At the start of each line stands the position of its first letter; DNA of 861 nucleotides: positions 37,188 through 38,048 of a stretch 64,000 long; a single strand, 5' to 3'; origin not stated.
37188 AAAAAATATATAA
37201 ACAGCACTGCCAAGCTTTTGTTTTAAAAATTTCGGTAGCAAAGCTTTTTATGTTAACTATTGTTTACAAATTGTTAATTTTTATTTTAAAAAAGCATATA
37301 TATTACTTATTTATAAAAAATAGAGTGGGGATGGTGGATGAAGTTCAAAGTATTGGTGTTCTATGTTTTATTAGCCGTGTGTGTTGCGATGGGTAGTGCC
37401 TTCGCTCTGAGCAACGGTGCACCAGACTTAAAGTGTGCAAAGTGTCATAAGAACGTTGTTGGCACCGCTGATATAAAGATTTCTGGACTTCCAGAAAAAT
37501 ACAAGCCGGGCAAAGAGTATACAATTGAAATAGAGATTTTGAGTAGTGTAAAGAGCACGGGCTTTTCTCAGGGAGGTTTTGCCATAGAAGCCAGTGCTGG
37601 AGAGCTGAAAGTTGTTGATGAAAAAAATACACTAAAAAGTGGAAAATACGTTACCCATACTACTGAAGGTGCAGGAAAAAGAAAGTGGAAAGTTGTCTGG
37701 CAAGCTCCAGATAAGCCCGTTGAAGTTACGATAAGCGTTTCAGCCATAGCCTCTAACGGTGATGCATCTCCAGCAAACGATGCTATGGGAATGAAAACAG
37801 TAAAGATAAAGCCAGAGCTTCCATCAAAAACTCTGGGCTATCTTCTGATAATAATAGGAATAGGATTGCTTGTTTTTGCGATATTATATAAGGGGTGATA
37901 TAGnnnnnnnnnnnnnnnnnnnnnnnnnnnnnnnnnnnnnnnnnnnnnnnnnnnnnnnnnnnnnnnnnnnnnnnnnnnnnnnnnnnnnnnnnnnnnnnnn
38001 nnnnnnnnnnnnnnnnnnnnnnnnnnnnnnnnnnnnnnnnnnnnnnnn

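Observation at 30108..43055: Self-contained archaeal nitrate-to-ammonium respiration island with its own heme-sensing two-component system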

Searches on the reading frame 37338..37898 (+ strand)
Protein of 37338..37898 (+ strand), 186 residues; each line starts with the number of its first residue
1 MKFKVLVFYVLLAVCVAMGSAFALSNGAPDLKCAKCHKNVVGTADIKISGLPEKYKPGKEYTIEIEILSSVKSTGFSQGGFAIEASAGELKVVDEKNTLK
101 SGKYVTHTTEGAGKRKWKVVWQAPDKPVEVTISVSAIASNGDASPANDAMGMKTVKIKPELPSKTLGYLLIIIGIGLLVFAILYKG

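Call 4: search_protein_families(library=pfam, proteins=[window:37338-37898:+], max_evalue=0.01)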
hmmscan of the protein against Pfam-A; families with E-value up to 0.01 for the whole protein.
window:37338-37898:+ (186 aa): 1 family
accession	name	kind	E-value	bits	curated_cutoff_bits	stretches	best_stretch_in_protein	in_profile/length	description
PF02014.22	Reeler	-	0.00021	22.2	21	1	51-135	24-121/131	Reeler domain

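Call 5: search_protein_families(library=ncbifam, proteins=[window:37338-37898:+], max_evalue=0.01)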
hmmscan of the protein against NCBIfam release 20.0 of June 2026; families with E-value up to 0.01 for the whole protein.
window:37338-37898:+ (186 aa): 2 families
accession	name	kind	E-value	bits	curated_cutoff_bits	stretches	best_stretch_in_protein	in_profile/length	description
NF041895.1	choice_anch_V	domain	4.6e-27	94.9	42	1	20-155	14-149/150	choice-of-anchor V domain-containing protein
NF041894.1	MXAN_6652_fam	equivalog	8.4e-07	28.7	200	1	11-158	3-154/203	MXAN_6652 family MXYO-CTERM-anchored protein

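Call 29: find_homologous_proteins(query=window:37338-37898:+, max_evalue=0.001)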
Query window:37338-37898:+ (186 aa): 3 proteins with E <= 0.001 among 153 candidates.
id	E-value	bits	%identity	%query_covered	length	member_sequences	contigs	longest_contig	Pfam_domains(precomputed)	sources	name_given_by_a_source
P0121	2.0e-115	400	100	100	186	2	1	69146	-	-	-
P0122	2.8e-102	358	88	100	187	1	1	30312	-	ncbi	-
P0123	1.7e-63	231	58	99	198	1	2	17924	-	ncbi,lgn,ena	-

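Call 57: find_homologous_proteins(query=A2, max_evalue=0.00001)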
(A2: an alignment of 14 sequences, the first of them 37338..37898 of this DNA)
Query A2 (14 sequences) (186 aa, profile of the alignment): 143 proteins with E <= 0.00001 among 5769 candidates; the best 120 are listed.
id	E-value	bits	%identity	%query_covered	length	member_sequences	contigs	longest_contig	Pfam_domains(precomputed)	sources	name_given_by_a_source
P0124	1.3e-71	257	40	84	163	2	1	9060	-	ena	-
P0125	1.6e-71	257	40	84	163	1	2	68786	-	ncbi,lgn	-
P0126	3.7e-70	252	42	84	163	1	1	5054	-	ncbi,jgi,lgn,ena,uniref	ncbi:choice-of-anchor V domain-containing protein [Dissulfurispira sp.]|uniref:choice-of-anchor V do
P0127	4.3e-70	252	42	80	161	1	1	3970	-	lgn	-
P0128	4.4e-70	252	42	84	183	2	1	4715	-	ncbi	-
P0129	7.0e-70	251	39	84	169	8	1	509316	-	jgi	-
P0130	1.1e-69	251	42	84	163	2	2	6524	-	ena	-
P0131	9.2e-69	248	41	83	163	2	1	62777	-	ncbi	-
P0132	1.0e-68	248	40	85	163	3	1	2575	-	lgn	-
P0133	1.2e-68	247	40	84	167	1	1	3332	-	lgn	-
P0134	2.8e-68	246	42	84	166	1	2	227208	-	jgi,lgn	jgi:hypothetical protein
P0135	4.0e-68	246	40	83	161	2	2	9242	-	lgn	-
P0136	6.1e-68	245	41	83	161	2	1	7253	-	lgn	-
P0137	1.7e-67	244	38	84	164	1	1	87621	-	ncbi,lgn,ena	-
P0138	7.7e-67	242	42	84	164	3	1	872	-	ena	-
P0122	1.1e-60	222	88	100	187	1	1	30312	-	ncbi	-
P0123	5.1e-59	216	58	99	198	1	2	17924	-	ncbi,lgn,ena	-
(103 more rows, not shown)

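Call 63: predict_structure(alignment_id=A3)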
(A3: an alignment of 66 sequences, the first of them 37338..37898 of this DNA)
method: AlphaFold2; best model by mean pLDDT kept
length: 186 residues; sequences in the alignment: 66
mean_pLDDT: 91.2   pTM: 0.76
mean pLDDT of the five models: 91.2, 90.6, 89.2, 88.3, 88.2
residues with pLDDT >= 90: 133; 70-90: 43; 50-70: 10; < 50: 0
segments of 3 or more residues with pLDDT < 50: none
pLDDT, mean of each block of 10 residues (from residue 1): 88 79 67 86 95 98 98 91 98 97 95 97 98 97 89 97 80 95 87
secondary structure, 60 per line:
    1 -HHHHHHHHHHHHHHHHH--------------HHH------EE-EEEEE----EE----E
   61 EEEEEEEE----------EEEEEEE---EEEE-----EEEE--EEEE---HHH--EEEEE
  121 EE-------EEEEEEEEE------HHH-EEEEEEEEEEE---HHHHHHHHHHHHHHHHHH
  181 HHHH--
elements in order: H2-18 E45-49 E60-68 E79-85 E89-92 E98-101 E104-107 E116-122 E130-138 E149-159 H163-184

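Call 66: fold_search(model_id=the predicted structure, library=pdb)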
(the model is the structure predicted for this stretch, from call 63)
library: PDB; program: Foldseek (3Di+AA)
matches with E <= 10: 1841; with E <= 0.001: 13
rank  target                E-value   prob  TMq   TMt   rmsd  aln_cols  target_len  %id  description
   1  2vo8                  6.6e-05  1.00  0.37  0.46   5.6       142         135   15  Cohesin module from Clostridium perfringens ATCC13124 family 33 glycoside hydrolase. (released 2008-09-02)
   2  2l3b_MODEL_1_A        2.7e-04  1.00  0.41  0.55   4.5       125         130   15  Solution NMR structure of the BT_0084 lipoprotein from Bacteroides thetaiotaomicron, Northeast Structural Geno (released 2010-11-10)
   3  5mkd_D                3.4e-04  1.00  0.38  0.51   5.2       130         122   17  Crystal structure of Bacillus subtilis Ywea (released 2017-01-25)
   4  7ur6_D                5.2e-04  1.00  0.32  0.43  10.5       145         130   13  Cryo-EM structure of SHIV-elicited, FP-directed Rhesus Fab RM6561.DH1021.14 in complex with stabilized HIV-1 Env Ce117 (released 2023-04-26)
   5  6fvi                  5.2e-04  1.00  0.32  0.39  10.3       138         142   14  ASH / PapD-like domain of human CEP192 (PapD-like domain 7) (released 2019-03-20)
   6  7fe0_A                5.8e-04  1.00  0.33  0.33   8.9       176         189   10  AvmM Catalyzes Macrocyclization in Alchivemycin A Biosynthesis (released 2021-09-01)
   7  2zf9_A                6.1e-04  1.00  0.41  0.42   7.1       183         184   14  Crystal structure of a type III cohesin module from the cellulosomal ScaE cell-surface anchoring scaffoldin of Ruminoc (released 2008-12-30)
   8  9ifr                  6.4e-04  1.00  0.34  0.46   6.2       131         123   16  CLIPPER domain from the Gram-negative fibrillar adhesin "B9T28_05395 (released 2025-11-26)
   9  4ph8_A                7.2e-04  1.00  0.42  0.50   5.4       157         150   10  Crystal structure of AggA, the major subunit of aggregative adherence fimbriae type I (AAF/I) from the Escherichia col (released 2014-10-01)
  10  5mkd_A                7.2e-04  1.00  0.38  0.51   5.1       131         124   17  Crystal structure of Bacillus subtilis Ywea (released 2017-01-25)
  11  4or1_B                8.9e-04  1.00  0.34  0.43   6.9       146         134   14  Structure and mechanism of fibronectin binding and biofilm formation of enteroaggregative Escherischia coli AAF fimbri (released 2014-12-24)
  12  4f8l                  8.9e-04  1.00  0.33  0.40   7.5       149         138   11  X-ray structure of PsaA from Yersinia pestis, in complex with galactose and AEBSF (released 2013-05-22)
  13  7fe5_A                9.9e-04  1.00  0.36  0.35   8.1       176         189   11  AvmM Catalyzes Macrocyclization in Alchivemycin A Biosynthesis (released 2021-09-01)
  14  9pni_D                1.2e-03  1.00  0.34  0.47   8.3       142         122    9  Cryo-EM structure of J601-1B2 Fab in complex with HIV-1 BG505 DS-SOSIP Env trimer (released 2025-12-17)
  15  5cl2_B                1.2e-03  1.00  0.33  0.26  11.8       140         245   15  Crystal structure of Spo0M, sporulation control protein, from Bacillus subtilis. (released 2015-12-16)
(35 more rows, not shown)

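Call 80: find_encoding_contigs(protein=P0122, flank=10000, max_places=3)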
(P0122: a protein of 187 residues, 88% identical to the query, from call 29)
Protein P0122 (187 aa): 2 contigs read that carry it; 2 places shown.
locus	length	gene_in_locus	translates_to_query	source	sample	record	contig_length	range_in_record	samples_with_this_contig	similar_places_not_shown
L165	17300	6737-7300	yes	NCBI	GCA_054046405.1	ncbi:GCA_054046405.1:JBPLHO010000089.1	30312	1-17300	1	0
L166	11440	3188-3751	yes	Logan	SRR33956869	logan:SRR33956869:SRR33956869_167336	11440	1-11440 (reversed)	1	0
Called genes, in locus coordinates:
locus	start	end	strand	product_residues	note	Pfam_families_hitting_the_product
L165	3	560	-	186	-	?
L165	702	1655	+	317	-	-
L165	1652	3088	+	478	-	PF11845:Tll0287-like, PF00672:HAMP, PF00512:HisKA, PF02518:HATPase_c, PF14501:HATPase_c_5 (weak)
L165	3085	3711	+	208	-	PF00072:Response_reg, PF24038:DUF7347, PF01022:HTH_5 (weak)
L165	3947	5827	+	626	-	PF14522:Cytochrome_C7 (faint), PF14537:Cytochrom_c3_2 (faint), PF02335:Cytochrom_C552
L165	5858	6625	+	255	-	PF01841:Transglut_core (weak)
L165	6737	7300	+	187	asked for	-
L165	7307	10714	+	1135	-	PF04879:Molybdop_Fe4S4 (weak), PF00384:Molybdopterin, PF01568:Molydop_binding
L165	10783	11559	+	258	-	PF13187:Fer4_9 (faint), PF13484:Fer4_16 (faint), PF12797:Fer4_2 (faint), PF13237:Fer4_10 (faint), PF12838:Fer4_7 (weak), PF13183:Fer4_8 (weak), PF12838:Fer4_7 (weak), PF00037:Fer4 (weak), +3 more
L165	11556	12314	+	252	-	PF12801:Fer4_5, PF00037:Fer4 (faint), PF12801:Fer4_5, PF12837:Fer4_6 (faint), PF13237:Fer4_10 (weak), PF13187:Fer4_9 (weak)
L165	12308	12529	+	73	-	-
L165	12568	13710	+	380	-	PF01963:TraB_PrgY_gumN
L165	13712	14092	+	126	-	-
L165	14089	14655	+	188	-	PF02163:Peptidase_M50 (weak)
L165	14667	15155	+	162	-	PF22769:DCD, PF00692:dUTPase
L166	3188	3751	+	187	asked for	-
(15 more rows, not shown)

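Call 81: find_encoding_contigs(protein=P0123, flank=10000, max_places=3)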
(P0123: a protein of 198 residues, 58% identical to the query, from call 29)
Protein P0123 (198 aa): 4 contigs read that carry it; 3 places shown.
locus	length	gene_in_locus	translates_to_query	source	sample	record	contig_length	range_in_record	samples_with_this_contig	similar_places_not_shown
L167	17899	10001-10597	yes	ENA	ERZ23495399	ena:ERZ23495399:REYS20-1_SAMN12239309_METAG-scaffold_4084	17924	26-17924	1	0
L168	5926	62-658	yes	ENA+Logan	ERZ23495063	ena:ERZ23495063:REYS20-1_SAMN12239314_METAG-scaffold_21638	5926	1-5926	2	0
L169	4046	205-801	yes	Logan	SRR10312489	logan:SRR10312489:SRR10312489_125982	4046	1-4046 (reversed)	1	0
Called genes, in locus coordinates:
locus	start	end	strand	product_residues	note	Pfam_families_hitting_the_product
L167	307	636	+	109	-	PF06677:Auto_anti-p27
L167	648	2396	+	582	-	PF04675:DNA_ligase_A_N, PF01068:DNA_ligase_A_M, PF09414:RNA_ligase (weak), PF04679:DNA_ligase_A_C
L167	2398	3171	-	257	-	PF01261:AP_endonuc_2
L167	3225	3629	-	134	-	PF01402:RHH_1 (weak), PF08753:NikR_C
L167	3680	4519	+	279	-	PF13462:Thioredoxin_4, PF01323:DSBA (faint)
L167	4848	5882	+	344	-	PF05559:DUF763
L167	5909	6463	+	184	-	PF04982:TM_HPP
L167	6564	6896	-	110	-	-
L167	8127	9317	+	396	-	PF03453:MoeA_N, PF00994:MoCF_biosynth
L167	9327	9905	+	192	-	PF02663:FmdE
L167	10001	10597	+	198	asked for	-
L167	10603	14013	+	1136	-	PF04879:Molybdop_Fe4S4, PF00384:Molybdopterin, PF01568:Molydop_binding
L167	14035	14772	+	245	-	PF13187:Fer4_9 (faint), PF13237:Fer4_10 (faint), PF12800:Fer4_4 (faint), PF12837:Fer4_6 (faint), PF13183:Fer4_8 (faint), PF12838:Fer4_7 (weak), PF00037:Fer4 (weak), PF12797:Fer4_2 (weak), +2 more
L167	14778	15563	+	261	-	PF12801:Fer4_5, PF00037:Fer4 (faint), PF12837:Fer4_6 (faint), PF12838:Fer4_7 (faint), PF12801:Fer4_5 (weak), PF13237:Fer4_10 (weak), PF13187:Fer4_9 (weak)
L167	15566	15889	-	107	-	-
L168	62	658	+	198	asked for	-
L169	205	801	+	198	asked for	-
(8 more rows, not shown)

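Call 92: find_related_loci(query=A3, collection=genome_contigs, flank=5000)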
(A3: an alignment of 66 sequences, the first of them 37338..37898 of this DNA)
Query A3 (186 aa) in genome_contigs; peptide patterns used: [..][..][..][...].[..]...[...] (x = any residue, [..] = any of these).
102 stretches matched a pattern; 53 encode a relative of the query (tblastn E <= 1e-3); 53 distinct loci.
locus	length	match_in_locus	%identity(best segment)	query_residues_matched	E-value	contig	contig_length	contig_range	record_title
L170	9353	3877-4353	43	1-159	3e-43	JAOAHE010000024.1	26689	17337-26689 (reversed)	MAG: Thermodesulfovibrionales bacterium isolate SKW50 NODE_24_length_26689_cov_5.702766, whole genome shotgun sequence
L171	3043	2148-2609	48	3-160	2e-41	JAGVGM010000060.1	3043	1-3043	MAG: Thermodesulfovibrionia bacterium isolate DeMMO2_3 c_000000040307, whole genome shotgun sequence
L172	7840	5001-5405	49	25-159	9e-41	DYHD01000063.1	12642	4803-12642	MAG TPA_asm: Thermodesulfovibrio yellowstonii isolate BE2012_37_10 Afr_mines_BE2012_2196_length_12642_cov_4_511480, whol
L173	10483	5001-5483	46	1-160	2e-40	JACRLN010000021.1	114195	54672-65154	MAG: Nitrospirae bacterium isolate NC_groundwater_1882_Pr3_B-0.1um_42_111 SR2-18-B1_coassembly_18890, whole genome shotg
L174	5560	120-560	46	11-159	1e-39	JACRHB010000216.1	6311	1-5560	MAG: Nitrospirae bacterium isolate NC_groundwater_1766_Pr3_B-0.1um_47_18 SR-2_scaffold_141_3880652, whole genome shotgun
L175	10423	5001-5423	48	20-158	7e-39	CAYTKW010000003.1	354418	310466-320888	MAG TPA_asm: uncultured Bacteroidota bacterium isolate binchicken_co30_42 genome assembly, contig: NODE_20_length_354418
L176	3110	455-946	42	2-159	6e-39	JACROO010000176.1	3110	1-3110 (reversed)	MAG: Nitrospirae bacterium isolate NC_groundwater_1963_Pr3_S-0.2um_42_3 scaffold_771971, whole genome shotgun sequence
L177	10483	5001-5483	40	1-159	2e-37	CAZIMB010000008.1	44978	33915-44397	MAG TPA_asm: uncultured Nitrospirota bacterium isolate binchicken_co40_38 genome assembly, contig: NODE_666_length_44978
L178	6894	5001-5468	43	6-159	3e-37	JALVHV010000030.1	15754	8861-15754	MAG: Pyrodictiaceae archaeon isolate A1_metabat1_scaf2bin.004 A1_NODE_1421_length_15754_cov_40.479363, whole genome shot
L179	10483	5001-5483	42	1-159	6e-37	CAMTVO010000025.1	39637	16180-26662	MAG: uncultured Nitrospiraceae bacterium isolate G05_MAG_00012 genome assembly, contig: G05_MAG_00012_000000000063, whol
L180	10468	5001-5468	41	5-159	5e-37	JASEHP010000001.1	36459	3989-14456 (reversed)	MAG: Thermodesulfovibrionales bacterium isolate Yes70-26 NODE_1_length_36459_cov_26.227475, whole genome shotgun sequenc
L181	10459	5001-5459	41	3-157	4e-37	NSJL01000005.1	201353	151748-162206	MAG: Nitrospira sp. isolate Ru_enrich_NS NODE_22_length_201353_cov_112.578, whole genome shotgun sequence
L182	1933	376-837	42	3-158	9e-37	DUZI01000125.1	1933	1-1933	MAG TPA_asm: Nitrospirae bacterium isolate MAG_10313_ntr_31 Ga0116211_1022646, whole genome shotgun sequence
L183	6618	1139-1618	43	6-159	2e-36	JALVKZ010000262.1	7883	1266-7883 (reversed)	MAG: Pyrodictiaceae archaeon isolate A1_metabat2_scaf2bin.236 A1_NODE_6553_length_7883_cov_4.764827, whole genome shotgu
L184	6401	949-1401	45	7-160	3e-36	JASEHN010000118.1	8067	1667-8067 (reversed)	MAG: Thermodesulfobacteriota bacterium isolate Yes70-24 NODE_4050_length_8067_cov_4.863205, whole genome shotgun sequenc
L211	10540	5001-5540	35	1-160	2e-31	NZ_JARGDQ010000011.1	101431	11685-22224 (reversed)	Desulfurivibrio dismutans strain AMeS2 11, whole genome shotgun sequence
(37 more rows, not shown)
